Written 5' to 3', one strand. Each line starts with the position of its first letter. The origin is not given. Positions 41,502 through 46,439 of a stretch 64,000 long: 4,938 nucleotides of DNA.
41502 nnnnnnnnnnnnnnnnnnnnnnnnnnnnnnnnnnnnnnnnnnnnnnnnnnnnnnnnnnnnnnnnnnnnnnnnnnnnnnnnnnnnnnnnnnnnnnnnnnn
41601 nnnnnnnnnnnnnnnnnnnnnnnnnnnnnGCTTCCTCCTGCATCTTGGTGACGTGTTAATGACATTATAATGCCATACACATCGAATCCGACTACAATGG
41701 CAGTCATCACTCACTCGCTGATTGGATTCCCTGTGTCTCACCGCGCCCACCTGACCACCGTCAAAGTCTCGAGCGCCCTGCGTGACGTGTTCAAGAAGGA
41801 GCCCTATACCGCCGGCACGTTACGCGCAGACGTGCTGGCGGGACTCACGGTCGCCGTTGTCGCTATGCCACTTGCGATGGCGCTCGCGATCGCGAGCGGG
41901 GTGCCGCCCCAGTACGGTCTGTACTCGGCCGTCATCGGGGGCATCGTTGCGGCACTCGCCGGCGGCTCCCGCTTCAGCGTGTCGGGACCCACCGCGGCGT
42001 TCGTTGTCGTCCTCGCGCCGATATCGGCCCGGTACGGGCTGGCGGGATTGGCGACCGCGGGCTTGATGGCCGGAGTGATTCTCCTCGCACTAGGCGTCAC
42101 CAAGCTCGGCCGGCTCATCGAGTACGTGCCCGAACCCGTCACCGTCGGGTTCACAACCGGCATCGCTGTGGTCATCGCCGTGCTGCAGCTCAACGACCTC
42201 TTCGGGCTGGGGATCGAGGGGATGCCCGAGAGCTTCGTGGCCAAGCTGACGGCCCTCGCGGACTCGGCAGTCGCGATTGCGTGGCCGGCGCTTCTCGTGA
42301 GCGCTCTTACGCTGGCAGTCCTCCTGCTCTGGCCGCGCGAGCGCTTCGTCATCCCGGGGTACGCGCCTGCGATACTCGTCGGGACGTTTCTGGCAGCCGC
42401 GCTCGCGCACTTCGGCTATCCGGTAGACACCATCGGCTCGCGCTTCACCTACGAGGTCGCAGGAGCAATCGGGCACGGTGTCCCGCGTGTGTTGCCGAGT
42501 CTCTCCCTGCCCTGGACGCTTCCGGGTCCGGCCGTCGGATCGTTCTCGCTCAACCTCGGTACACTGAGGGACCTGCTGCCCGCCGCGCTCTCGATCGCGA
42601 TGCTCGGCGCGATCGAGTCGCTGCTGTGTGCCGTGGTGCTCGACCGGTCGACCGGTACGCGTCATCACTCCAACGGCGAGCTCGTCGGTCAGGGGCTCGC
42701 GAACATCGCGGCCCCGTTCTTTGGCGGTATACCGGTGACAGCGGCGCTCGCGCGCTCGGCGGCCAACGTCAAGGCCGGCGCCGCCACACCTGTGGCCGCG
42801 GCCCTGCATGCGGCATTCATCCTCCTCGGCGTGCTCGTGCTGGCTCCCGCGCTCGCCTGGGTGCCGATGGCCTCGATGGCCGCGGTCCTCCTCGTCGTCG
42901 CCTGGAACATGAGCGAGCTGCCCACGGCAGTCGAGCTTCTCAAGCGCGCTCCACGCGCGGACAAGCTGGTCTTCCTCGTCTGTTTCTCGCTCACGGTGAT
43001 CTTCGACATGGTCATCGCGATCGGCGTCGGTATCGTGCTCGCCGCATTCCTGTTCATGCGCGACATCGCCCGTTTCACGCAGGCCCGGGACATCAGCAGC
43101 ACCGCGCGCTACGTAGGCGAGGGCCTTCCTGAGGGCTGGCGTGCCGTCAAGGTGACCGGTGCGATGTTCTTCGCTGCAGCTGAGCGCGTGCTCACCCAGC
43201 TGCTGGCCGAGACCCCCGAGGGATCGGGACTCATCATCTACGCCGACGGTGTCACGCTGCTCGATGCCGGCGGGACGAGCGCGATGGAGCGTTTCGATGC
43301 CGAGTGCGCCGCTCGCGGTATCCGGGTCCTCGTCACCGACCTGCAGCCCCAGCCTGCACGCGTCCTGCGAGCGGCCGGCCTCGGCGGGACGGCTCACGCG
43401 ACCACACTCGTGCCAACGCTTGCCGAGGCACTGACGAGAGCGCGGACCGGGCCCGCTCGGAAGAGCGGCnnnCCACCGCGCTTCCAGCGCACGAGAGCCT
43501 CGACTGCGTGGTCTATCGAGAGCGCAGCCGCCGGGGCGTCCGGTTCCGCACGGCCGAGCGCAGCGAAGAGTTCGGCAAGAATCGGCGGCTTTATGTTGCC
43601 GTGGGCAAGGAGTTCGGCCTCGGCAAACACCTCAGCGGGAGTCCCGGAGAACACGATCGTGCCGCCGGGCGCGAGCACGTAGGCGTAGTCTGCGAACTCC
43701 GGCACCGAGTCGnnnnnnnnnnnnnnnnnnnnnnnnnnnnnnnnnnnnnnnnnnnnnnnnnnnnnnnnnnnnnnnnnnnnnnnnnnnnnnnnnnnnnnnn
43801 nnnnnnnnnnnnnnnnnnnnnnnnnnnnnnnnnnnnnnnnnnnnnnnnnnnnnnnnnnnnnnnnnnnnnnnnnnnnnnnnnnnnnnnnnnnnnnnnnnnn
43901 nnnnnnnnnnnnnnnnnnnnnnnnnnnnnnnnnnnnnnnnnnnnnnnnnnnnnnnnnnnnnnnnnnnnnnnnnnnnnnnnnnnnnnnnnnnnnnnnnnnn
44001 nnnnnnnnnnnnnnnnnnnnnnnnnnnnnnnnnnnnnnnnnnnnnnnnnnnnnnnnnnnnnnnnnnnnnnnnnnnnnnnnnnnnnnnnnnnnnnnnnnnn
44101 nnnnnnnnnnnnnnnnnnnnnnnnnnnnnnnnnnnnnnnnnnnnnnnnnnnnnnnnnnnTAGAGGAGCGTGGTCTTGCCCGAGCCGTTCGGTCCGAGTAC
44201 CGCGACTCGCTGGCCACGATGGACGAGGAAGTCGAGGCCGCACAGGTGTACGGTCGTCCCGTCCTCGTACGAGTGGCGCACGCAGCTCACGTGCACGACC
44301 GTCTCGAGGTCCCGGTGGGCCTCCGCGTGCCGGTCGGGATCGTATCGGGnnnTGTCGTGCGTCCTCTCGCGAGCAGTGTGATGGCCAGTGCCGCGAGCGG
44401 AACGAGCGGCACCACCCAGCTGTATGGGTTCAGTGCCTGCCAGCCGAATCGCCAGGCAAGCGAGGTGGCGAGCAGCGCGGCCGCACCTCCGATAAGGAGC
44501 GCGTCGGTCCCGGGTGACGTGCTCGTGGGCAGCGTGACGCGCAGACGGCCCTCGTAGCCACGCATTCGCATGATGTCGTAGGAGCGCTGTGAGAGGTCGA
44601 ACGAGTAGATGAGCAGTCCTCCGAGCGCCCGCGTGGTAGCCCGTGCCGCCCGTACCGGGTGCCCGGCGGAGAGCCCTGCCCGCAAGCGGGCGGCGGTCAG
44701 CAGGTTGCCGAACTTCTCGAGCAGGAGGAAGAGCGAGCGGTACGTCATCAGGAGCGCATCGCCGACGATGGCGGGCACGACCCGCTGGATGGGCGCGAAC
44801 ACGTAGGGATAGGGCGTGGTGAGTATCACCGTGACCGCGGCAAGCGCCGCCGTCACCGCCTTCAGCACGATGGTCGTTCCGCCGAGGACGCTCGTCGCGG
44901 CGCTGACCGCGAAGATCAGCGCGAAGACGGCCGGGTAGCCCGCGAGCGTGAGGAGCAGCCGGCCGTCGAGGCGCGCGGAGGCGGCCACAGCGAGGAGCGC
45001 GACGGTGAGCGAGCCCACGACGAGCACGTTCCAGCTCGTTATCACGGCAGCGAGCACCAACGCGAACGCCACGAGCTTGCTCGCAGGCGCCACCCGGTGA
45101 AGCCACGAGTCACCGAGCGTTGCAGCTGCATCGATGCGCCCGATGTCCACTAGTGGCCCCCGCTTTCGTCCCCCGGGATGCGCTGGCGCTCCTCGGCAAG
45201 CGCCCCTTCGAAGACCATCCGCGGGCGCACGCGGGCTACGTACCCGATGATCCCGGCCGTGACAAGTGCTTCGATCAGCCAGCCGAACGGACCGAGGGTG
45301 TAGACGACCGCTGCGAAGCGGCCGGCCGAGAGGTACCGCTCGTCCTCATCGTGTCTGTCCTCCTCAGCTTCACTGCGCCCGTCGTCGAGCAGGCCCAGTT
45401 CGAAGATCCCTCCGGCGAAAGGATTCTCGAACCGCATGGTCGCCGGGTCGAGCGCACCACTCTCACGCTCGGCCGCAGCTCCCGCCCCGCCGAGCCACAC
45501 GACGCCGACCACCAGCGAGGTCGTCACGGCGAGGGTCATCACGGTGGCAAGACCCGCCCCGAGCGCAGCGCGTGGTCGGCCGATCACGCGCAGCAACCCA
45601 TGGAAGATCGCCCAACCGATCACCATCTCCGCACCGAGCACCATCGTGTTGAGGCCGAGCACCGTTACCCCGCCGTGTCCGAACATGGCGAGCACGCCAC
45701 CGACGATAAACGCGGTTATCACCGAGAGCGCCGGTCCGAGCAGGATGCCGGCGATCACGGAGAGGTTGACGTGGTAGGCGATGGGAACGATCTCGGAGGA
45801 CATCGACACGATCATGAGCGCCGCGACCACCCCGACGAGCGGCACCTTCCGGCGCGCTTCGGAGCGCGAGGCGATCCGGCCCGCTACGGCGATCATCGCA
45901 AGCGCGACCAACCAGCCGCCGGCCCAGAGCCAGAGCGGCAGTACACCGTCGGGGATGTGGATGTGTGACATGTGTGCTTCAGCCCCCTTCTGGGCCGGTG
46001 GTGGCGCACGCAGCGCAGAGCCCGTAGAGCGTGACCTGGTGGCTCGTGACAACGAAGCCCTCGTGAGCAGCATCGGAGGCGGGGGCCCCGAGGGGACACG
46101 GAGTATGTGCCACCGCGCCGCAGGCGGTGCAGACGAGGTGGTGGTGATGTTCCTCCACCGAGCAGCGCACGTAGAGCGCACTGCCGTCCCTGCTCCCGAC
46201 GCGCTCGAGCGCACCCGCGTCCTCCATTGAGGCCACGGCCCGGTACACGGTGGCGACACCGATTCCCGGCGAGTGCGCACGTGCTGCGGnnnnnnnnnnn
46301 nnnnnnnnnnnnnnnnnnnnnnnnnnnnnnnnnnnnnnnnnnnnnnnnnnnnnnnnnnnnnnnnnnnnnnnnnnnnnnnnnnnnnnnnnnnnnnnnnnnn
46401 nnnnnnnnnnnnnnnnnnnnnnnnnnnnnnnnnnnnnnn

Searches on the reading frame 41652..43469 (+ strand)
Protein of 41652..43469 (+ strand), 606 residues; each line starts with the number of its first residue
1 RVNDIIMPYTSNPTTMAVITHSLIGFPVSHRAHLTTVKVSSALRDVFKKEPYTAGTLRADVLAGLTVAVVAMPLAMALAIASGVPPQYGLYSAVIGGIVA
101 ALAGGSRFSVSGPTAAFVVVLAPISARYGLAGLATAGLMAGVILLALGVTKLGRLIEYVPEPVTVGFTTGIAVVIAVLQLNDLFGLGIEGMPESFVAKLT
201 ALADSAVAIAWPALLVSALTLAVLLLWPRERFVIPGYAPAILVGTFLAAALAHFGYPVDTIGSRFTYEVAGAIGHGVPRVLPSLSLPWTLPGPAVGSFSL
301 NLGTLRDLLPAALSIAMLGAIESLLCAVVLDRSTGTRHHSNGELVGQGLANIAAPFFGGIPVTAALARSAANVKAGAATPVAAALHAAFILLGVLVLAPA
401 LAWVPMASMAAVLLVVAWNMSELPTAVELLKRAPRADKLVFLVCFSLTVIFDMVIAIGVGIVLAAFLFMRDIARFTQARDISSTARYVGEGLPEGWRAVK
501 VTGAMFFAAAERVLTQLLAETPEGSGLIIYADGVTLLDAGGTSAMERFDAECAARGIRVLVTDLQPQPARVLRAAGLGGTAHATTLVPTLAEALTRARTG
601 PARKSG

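Call 36: search_protein_families(library=pfam, proteins=[window:41652-43469:+], max_evalue=0.00001)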
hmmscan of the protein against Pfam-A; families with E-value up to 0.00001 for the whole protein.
window:41652-43469:+ (606 aa): 2 families
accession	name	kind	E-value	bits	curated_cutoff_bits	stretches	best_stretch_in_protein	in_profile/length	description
PF00916.26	Sulfate_transp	-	5e-77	259.7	23.2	1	57-443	1-379/380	Sulfate permease family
PF01740.26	STAS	-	9.7e-10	38.6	22.6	1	498-593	12-106/106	STAS domain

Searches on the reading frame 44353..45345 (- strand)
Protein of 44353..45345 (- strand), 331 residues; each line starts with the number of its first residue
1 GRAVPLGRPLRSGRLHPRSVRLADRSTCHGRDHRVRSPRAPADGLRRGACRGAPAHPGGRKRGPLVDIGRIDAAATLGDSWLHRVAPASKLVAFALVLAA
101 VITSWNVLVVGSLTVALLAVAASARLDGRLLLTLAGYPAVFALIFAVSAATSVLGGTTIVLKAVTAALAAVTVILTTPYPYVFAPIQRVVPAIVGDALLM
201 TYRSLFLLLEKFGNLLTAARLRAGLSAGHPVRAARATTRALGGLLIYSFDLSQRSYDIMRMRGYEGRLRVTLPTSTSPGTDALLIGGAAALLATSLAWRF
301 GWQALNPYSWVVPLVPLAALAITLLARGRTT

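Call 36: search_protein_families(library=pfam, proteins=[window:44353-45345:-], max_evalue=0.00001)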
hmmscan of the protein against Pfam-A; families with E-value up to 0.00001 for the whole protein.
window:44353-45345:- (331 aa): 1 family
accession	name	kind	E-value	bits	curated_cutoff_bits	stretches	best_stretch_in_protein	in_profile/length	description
PF02361.21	CbiQ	-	8.5e-15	55.4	25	1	79-268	2-212/216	Cobalt transport protein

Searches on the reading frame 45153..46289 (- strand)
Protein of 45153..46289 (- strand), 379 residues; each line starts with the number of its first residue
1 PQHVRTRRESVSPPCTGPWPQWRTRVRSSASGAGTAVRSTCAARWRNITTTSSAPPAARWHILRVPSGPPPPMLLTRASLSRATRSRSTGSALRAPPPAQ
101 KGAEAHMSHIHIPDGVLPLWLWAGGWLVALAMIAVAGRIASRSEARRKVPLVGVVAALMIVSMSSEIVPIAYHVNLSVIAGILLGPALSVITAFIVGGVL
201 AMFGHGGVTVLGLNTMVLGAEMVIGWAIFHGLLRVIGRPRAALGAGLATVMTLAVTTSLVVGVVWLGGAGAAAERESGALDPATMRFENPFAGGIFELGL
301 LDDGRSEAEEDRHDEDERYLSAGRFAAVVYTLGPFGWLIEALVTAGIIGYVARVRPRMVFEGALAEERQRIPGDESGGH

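Call 36: search_protein_families(library=pfam, proteins=[window:45153-46289:-], max_evalue=0.00001)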
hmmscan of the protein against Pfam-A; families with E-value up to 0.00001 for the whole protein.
window:45153-46289:- (379 aa): 1 family
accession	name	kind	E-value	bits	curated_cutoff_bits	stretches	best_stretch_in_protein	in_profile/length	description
PF01891.21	CbiM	-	6.8e-30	104.9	23.1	1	111-358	1-205/205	Cobalt uptake substrate-specific transmembrane region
